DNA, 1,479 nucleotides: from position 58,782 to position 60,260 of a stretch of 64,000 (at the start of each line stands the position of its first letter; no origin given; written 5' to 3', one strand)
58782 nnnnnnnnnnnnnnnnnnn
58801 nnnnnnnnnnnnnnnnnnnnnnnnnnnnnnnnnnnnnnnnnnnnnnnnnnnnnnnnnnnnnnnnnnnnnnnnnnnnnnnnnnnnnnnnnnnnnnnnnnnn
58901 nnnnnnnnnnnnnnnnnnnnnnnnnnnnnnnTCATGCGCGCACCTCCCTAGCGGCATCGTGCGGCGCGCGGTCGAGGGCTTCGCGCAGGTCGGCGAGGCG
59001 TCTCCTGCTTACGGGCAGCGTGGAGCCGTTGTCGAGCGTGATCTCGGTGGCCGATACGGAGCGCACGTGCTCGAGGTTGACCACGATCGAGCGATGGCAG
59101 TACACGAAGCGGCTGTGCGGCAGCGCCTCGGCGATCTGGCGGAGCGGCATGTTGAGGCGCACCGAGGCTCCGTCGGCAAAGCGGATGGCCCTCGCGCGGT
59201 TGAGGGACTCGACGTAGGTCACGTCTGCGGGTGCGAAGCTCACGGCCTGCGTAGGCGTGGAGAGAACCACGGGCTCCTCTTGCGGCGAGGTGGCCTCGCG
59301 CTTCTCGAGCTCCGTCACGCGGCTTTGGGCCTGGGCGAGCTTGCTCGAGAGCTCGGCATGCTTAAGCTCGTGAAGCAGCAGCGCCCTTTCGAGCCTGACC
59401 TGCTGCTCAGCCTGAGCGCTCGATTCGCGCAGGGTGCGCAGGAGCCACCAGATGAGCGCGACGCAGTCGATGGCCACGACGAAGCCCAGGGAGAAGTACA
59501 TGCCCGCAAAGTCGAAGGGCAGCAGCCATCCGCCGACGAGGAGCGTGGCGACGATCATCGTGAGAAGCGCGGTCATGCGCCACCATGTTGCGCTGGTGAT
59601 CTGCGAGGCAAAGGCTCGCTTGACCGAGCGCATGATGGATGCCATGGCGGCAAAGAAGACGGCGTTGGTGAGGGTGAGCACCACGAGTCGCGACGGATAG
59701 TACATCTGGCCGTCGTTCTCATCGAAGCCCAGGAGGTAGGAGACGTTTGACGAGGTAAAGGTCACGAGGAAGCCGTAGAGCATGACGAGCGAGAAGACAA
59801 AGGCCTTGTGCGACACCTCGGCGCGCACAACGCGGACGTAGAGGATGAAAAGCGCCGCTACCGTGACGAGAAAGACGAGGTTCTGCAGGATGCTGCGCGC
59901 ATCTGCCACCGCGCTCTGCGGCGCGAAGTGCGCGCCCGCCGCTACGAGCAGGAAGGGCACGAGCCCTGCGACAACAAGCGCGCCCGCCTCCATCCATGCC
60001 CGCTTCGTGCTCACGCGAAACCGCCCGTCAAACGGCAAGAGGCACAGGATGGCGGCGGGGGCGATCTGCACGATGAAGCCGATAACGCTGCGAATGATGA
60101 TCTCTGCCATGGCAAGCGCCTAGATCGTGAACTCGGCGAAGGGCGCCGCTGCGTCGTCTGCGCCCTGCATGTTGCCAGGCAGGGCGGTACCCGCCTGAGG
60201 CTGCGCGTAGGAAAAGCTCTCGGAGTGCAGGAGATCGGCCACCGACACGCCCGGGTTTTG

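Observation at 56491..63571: Shango-like TerB / DUF2791 ATPase / Lhr-helicase operon carrying an embedded polytopic-membrane LytTR gene: candidate undescribed four-gene defence architecture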

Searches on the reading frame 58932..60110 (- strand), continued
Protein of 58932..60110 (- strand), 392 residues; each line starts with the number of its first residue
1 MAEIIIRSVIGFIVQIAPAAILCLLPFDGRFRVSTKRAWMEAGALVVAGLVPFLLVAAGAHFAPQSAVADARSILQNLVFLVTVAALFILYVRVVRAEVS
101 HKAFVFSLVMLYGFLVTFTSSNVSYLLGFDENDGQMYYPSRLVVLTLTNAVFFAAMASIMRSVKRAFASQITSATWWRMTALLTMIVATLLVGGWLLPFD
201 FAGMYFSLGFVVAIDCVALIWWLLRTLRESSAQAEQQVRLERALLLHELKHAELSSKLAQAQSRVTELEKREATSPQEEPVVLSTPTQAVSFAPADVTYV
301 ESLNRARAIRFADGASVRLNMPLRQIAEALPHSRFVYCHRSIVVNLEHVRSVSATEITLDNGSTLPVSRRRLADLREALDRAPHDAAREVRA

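Call 61: search_protein_families(library=pfam, proteins=[L007:9220-10818:+, L003:8909-9769:+, L012:9507-11174:+, L002:9461-14248:+, L024:1652-4753:+, L014:5874-6626:+, L005:2340-4385:+, L005:4435-5523:+, L012:13712-15109:-, L008:10895-13975:+], max_evalue=0.01)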
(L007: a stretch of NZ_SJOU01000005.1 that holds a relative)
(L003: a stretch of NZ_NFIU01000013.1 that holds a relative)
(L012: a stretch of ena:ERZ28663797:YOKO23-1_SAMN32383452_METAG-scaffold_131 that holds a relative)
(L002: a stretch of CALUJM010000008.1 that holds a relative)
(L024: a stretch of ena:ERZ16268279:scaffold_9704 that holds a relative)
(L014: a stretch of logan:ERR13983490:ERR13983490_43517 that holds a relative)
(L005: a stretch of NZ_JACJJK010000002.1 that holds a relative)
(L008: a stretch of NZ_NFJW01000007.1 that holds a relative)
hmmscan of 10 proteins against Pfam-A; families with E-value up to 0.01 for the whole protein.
L007:9220-10818:+ (532 aa): 1 family
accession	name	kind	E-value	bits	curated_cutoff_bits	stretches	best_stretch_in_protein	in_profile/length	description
PF14262.12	Cthe_2159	-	0.001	18.9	25.8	1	93-234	23-151/262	Carbohydrate-binding domain-containing protein Cthe_2159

L003:8909-9769:+ (286 aa): 0 families

L012:9507-11174:+ (555 aa): 0 families

L002:9461-14248:+ (1595 aa): 2 families
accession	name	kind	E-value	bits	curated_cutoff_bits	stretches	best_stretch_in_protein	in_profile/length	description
PF00395.25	SLH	-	5.7e-21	74.6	20.8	2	1353-1393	4-44/44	S-layer homology domain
PF18657.6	YDG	-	8.8e-05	23.1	25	1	1006-1076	3-73/85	YDG domain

L024:1652-4753:+ (1033 aa): 1 family
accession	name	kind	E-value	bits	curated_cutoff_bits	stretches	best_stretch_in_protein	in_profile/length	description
PF18889.6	Beta_helix_3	-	0.00012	22.8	27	1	436-457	1-20/20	Beta helix repeat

L014:5874-6626:+ (250 aa): 2 families
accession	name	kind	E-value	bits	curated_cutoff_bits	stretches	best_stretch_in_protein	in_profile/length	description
PF04397.21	LytTR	-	1.3e-13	51.4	22.6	1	152-238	2-94/98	LytTr DNA-binding domain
PF14534.12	DUF4440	-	0.00082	20.2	25.2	1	26-115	17-107/107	Domain of unknown function (DUF4440)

L005:2340-4385:+ (681 aa): 3 families
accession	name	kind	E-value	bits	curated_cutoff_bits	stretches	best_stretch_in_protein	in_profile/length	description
PF07690.21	MFS_1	-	1.5e-52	179.1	33.4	1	226-613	2-346/347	Major Facilitator Superfamily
PF00083.30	Sugar_tr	-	2.9e-05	23.6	22.3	1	238-391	18-189/452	Sugar (and other) transporter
PF13347.12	MFS_2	-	0.00025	20.2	27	2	201-349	205-359/427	MFS/sugar transport protein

L005:4435-5523:+ (362 aa): 4 families
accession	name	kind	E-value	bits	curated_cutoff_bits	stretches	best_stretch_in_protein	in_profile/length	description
PF00107.32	ADH_zinc_N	-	4e-18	66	31.8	1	188-286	1-100/129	Zinc-binding dehydrogenase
PF08240.17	ADH_N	-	7.4e-15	55.5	23.5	1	34-141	2-98/104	Alcohol dehydrogenase GroES-like domain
PF16912.11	Glu_dehyd_C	-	4.8e-06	26.6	34.9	1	179-272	32-127/211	Glucose dehydrogenase C-terminus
PF13602.12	ADH_zinc_N_2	-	0.0036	18.6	27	0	221-348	1-125/134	Zinc-binding dehydrogenase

L012:13712-15109:- (465 aa): 6 families
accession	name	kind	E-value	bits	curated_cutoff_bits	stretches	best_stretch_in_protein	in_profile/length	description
PF01816.23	LRV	-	1.2e-43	144.9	21.6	3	116-139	3-26/26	Leucine rich repeat variant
PF25591.1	LRV_2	-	3.3e-25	88.3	27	4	241-281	6-47/61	Leucine Rich Repeat Variant domain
PF02985.28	HEAT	-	3.6e-09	36.4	23.5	0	51-69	3-21/31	HEAT repeat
PF10098.14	DUF2336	-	2.5e-06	27.6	34.6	1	52-162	16-130/262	Uncharacterised protein conserved in bacteria (DUF2336)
PF09851.14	SHOCT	-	3.3e-06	27.1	27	1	422-447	3-28/28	Short C-terminal domain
PF13646.12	HEAT_2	-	0.00018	22.1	27.7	0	44-69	28-52/88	HEAT repeats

L008:10895-13975:+ (1026 aa): 0 families

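Call 62: search_protein_families(library=padloc, proteins=[L007:9220-10818:+, L012:9507-11174:+, L014:5874-6626:+, L005:2340-4385:+, L005:4435-5523:+, L012:13712-15109:-, L014:12875-14122:+], max_evalue=0.01)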
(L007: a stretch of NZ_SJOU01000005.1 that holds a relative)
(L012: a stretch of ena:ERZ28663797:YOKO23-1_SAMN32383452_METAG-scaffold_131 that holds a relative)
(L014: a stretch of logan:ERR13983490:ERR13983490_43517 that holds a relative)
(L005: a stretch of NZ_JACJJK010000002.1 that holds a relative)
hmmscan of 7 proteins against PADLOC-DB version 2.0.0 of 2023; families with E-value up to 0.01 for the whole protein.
L007:9220-10818:+ (532 aa): 0 families

L012:9507-11174:+ (555 aa): 0 families

L014:5874-6626:+ (250 aa): 0 families

L005:2340-4385:+ (681 aa): 0 families

L005:4435-5523:+ (362 aa): 0 families

L012:13712-15109:- (465 aa): 0 families

L014:12875-14122:+ (415 aa): 9 families
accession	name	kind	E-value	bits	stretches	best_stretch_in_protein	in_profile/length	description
PDLC04344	PDC-M03A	-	9.4e-15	52.8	2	256-306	144-192/305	-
PDLC04342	PDC-M03A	-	5.7e-12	43.8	1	257-309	146-197/299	-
PDLC04345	PDC-M03A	-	7.8e-11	39.8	1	254-326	140-213/302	-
PDLC04340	PDC-M03A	-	1.5e-10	39.1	1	259-308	127-173/280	-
PDLC04343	PDC-M03A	-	2.3e-09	34.8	1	263-306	215-259/370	-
PDLC04339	PDC-M03A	-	1e-07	29.6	1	262-306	137-178/293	-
PDLC04341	PDC-M03A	-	8.9e-07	26.6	1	262-307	149-194/294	-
PDLC04337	PDC-M03A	-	0.0027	15.3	1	265-304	93-131/250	-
PDLC04338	PDC-M03A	-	0.0054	13.7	1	262-306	259-301/428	-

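Call 72: search_protein_families(library=pfam, proteins=[L014:9965-10339:-], max_evalue=0.05)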
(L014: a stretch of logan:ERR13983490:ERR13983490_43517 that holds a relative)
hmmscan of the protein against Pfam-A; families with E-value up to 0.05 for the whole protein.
L014:9965-10339:- (124 aa): 1 family
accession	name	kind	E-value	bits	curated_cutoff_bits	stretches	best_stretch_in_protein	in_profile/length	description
PF04221.18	RelB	-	0.00011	22.5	22.4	1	6-55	2-51/82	RelB antitoxin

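Call 74: search_dna_similar(query=window:58932-60110:-, collection=phages, mode=protein, max_evalue=0.001, max_rows=10)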
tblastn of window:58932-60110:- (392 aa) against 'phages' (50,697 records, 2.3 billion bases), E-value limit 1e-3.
Records with a match: 2; places in all: 2; records where one place covers at least 80% of the query: 0.
Best place of each record, by identity: <60% 2.
By first word of the organism name: Bacteriophage 2.
By host as written in the record: - 2.
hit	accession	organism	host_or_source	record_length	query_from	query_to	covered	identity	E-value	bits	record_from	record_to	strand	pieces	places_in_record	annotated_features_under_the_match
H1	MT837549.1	Bacteriophage sp.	human fecal samples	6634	281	367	22%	35.6%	6e-8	61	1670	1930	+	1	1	record has no annotation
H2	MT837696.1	Bacteriophage sp.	human fecal samples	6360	290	368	20%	30.4%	1e-3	47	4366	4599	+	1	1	record has no annotation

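Call 75: search_dna_similar(query=window:58932-60110:-, collection=plasmids, mode=protein, max_evalue=0.001, max_rows=10)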
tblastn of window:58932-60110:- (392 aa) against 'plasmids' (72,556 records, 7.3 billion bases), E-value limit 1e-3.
Records with a match: 2; places in all: 2; records where one place covers at least 80% of the query: 0.
Best place of each record, by identity: <60% 2.
By first word of the organism name: Chondrinema 2.
By predicted mobility (MOB-suite, as given by PLSDB): non-mobilizable 2.
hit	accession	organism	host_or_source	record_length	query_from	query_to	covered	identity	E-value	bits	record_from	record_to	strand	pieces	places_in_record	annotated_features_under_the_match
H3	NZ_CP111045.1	Chondrinema litorale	Seaweed,red alga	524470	288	368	21%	34.6%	2e-8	64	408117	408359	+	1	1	LytTR family DNA-binding domain-containing protein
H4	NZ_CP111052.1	Chondrinema litorale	Seaweed,red alga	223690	288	368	21%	34.6%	4e-7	60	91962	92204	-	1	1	LytTR family DNA-binding domain-containing protein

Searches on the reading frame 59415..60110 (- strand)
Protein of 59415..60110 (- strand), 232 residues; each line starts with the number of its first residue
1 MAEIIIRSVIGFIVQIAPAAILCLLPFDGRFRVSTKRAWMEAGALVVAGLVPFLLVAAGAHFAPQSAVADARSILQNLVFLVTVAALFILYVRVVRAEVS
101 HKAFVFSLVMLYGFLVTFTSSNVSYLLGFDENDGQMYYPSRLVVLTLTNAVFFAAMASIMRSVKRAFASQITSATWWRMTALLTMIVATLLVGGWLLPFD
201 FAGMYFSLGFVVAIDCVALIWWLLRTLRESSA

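Call 76: search_protein_representatives(alignment_id=A2)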
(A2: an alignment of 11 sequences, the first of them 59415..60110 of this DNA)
Query: 11 sequences, 230 profile positions. Proteins with E-value up to 0.001 (for the whole library): 197; up to 1e-10: 86; up to 1e-30: 43. The best 150 are listed.
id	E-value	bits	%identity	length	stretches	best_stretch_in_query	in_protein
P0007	1.7e-96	338.7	-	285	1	1-229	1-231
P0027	1.2e-86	306.4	-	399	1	3-230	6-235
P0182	1.5e-86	306.2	-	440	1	2-230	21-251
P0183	5.0e-86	304.4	-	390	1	1-229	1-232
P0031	1.2e-80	286.8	-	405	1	1-230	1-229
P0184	9.2e-75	267.6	-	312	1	3-230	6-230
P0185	4.1e-70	252.4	-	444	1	1-227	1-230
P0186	2.5e-67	243.3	-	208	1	1-192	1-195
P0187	4.7e-67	242.4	-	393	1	3-230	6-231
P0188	4.9e-66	239.0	-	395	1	1-229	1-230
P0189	6.8e-62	225.5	-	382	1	1-228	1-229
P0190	1.4e-61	224.4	-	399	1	1-229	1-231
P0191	1.9e-61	224.0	-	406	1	1-230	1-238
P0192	3.8e-60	219.8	-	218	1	1-156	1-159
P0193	5.1e-58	212.8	-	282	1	1-227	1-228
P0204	5.5e-46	173.4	-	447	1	4-228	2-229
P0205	7.3e-43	163.2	-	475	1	4-189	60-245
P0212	9.5e-37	143.2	-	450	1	4-228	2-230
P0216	5.9e-34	134.1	-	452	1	9-229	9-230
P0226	2.8e-29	118.8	-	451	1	1-222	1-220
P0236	1.0e-24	103.8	-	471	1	4-227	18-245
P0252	7.7e-13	65.0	-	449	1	4-224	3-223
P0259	4.8e-11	59.1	-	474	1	6-210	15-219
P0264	4.1e-10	56.1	-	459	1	4-221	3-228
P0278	8.2e-09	51.8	-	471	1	10-226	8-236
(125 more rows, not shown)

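Call 77: search_protein_families(library=pfam, proteins=[P0204, P0212, P0216, P0226, P0236, P0252, P0259, P0264, P0278, P0205], max_evalue=0.001)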
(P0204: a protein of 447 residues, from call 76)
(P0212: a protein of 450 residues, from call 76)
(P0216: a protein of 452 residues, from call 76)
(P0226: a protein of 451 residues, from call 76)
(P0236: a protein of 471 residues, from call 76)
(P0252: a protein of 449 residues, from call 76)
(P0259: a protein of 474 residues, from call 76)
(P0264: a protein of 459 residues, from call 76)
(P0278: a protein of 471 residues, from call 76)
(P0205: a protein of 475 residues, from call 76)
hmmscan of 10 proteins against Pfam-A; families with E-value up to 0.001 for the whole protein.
P0204 (447 aa): 2 families
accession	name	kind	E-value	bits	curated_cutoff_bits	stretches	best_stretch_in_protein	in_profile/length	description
PF14501.12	HATPase_c_5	-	4.9e-11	42.9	22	1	338-437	2-96/102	GHKL domain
PF02518.31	HATPase_c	-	6.5e-05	23.8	26.4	1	339-432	3-96/111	Histidine kinase-, DNA gyrase B-, and HSP90-like ATPase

P0212 (450 aa): 2 families
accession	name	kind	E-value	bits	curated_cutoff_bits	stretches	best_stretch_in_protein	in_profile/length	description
PF14501.12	HATPase_c_5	-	1.8e-21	76.4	22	1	339-441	2-100/102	GHKL domain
PF14689.11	SPOB_a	-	0.00039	20.4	28.1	1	250-293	9-52/62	Sensor_kinase_SpoOB-type, alpha-helical domain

P0216 (452 aa): 1 family
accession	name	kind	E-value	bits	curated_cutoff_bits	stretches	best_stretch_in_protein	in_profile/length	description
PF14501.12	HATPase_c_5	-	1.7e-16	60.5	22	1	337-440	1-100/102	GHKL domain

P0226 (451 aa): 2 families
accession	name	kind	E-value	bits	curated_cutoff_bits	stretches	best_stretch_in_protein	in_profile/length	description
PF14501.12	HATPase_c_5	-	8.6e-18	64.6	22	1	334-434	1-97/102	GHKL domain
PF02518.31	HATPase_c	-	2.8e-06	28.2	26.4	1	337-428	4-96/111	Histidine kinase-, DNA gyrase B-, and HSP90-like ATPase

P0236 (471 aa): 2 families
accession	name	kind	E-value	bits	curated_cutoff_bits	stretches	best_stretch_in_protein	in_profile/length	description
PF14501.12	HATPase_c_5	-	6e-21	74.7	22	1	354-458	1-100/102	GHKL domain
PF02518.31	HATPase_c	-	1.8e-05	25.6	26.4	1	357-446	4-93/111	Histidine kinase-, DNA gyrase B-, and HSP90-like ATPase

P0252 (449 aa): 1 family
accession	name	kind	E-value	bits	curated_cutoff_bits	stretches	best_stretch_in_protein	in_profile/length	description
PF14501.12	HATPase_c_5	-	1.3e-17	64.1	22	1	347-446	2-101/102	GHKL domain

P0259 (474 aa): 1 family
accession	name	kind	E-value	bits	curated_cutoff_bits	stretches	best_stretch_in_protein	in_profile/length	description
PF14501.12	HATPase_c_5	-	1.2e-20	73.7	22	1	356-456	1-101/102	GHKL domain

P0264 (459 aa): 1 family
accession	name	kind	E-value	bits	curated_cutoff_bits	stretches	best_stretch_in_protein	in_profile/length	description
PF14501.12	HATPase_c_5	-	2.9e-08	34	22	1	345-453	3-99/102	GHKL domain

P0278 (471 aa): 2 families
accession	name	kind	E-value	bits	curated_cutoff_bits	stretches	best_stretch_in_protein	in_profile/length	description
PF14501.12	HATPase_c_5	-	2.7e-10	40.5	22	1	351-453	6-99/102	GHKL domain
PF14689.11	SPOB_a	-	5.5e-05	23.2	28.1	1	255-298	6-49/62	Sensor_kinase_SpoOB-type, alpha-helical domain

P0205 (475 aa): 1 family
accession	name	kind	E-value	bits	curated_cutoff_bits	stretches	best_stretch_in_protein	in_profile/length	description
PF04397.21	LytTR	-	9.3e-16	58.3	22.6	1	382-467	8-97/98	LytTr DNA-binding domain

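Call 78: search_protein_families(library=ncbifam, proteins=[P0204, P0212, P0236, P0259], max_evalue=0.01)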
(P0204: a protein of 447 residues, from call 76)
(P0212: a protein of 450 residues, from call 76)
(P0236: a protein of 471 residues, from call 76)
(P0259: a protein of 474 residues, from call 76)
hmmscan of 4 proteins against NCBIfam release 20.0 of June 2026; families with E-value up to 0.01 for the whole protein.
P0204 (447 aa): 6 families
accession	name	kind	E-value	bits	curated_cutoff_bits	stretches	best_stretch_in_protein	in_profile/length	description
NF046015.1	HisKinAgrCStaph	equivalog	7e-05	22.2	500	1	61-288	35-255/414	quorum-sensing sensor histidine kinase AgrC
NF007004.0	PRK09467.1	equivalog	0.00064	18.6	415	1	403-433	394-424/440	two-component system sensor histidine kinase EnvZ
TIGR01386.1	cztS_silS_copS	subfamily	0.001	18.1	292.55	1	404-428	418-442/457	heavy metal sensor histidine kinase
NF007688.0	PRK10364.1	equivalog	0.0018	17.1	479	1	333-429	343-435/460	two-component system sensor histidine kinase ZraS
NF033091.0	HK_VanS_ACDEFG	equivalog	0.0027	16.8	400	1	346-435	190-285/293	vancomycin resistance histidine kinase VanS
NF008468.0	PRK11360.1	equivalog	0.0046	15.4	646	1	318-431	484-594/616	two-component system sensor histidine kinase AtoS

P0212 (450 aa): 6 families
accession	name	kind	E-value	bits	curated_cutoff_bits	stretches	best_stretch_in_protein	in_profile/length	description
NF046015.1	HisKinAgrCStaph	equivalog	1.5e-08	34.3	500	1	77-436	47-409/414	quorum-sensing sensor histidine kinase AgrC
NF008298.1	PRK11086.1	subfamily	4.4e-06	25.4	520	1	259-437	335-517/529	DcuS/MalK family sensor histidine kinase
NF011627.0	PRK15053.1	equivalog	0.0006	18.5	656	1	337-432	427-526/552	sensor histidine kinase DpiB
NF008312.0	PRK11100.1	equivalog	0.0017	17.2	356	0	306-444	333-472/477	two-component system sensor histidine kinase CreC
NF052314.1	T9SS_HK_PorY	subfamily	0.0031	16.6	350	1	306-431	288-407/418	PorY family sensor histidine kinase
TIGR03025.1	EPS_sugtrans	subfamily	0.0078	15.5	295.55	0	139-271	29-157/445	exopolysaccharide biosynthesis polyprenyl glycosylphosphotransferase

P0236 (471 aa): 6 families
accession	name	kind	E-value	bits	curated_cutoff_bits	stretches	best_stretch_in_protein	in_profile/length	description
NF011627.0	PRK15053.1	equivalog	7.9e-08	31.3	656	1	267-451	336-527/552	sensor histidine kinase DpiB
NF008298.1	PRK11086.1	subfamily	2.4e-07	29.6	520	1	267-453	327-516/529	DcuS/MalK family sensor histidine kinase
NF046015.1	HisKinAgrCStaph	equivalog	2.7e-07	30.1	500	1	94-440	48-396/414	quorum-sensing sensor histidine kinase AgrC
TIGR02938.1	nifL_nitrog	equivalog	7e-06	24.8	242.45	1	340-451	370-483/494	nitrogen fixation negative regulator NifL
NF008077.0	PRK10815.1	equivalog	4.1e-05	22.5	497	1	312-446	334-464/488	two-component system sensor histidine kinase PhoQ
NF008312.0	PRK11100.1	equivalog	0.0008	18.3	356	1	319-448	330-460/477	two-component system sensor histidine kinase CreC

P0259 (474 aa): 1 family
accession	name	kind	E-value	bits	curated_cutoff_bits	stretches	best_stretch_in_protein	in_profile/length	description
NF008298.1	PRK11086.1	subfamily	3e-05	22.6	520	1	262-427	321-493/529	DcuS/MalK family sensor histidine kinase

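Call 79: find_encoding_contigs(protein=P0204, flank=5000, max_places=3)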
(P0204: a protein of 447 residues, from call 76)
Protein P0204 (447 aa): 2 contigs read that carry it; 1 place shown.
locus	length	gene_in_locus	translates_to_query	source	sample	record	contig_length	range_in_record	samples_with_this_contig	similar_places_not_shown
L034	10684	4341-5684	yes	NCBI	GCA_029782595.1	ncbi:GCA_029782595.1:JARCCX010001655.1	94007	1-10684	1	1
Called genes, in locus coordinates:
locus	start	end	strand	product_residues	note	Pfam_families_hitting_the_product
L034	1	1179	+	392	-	?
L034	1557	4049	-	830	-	PF00112:Peptidase_C1 (weak), PF18560:Lectin_like, PF00395:SLH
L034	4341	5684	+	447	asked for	PF14501:HATPase_c_5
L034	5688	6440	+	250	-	PF00072:Response_reg, PF04397:LytTR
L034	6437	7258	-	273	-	PF13350:Y_phosphatase3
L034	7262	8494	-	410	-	PF02441:Flavoprotein, PF04127:DFP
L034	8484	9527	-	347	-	PF00762:Ferrochelatase, PF01903:CbiX (faint)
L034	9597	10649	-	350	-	PF01479:S4, PF00849:PseudoU_synth_2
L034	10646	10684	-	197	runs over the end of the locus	PF01252:Peptidase_A8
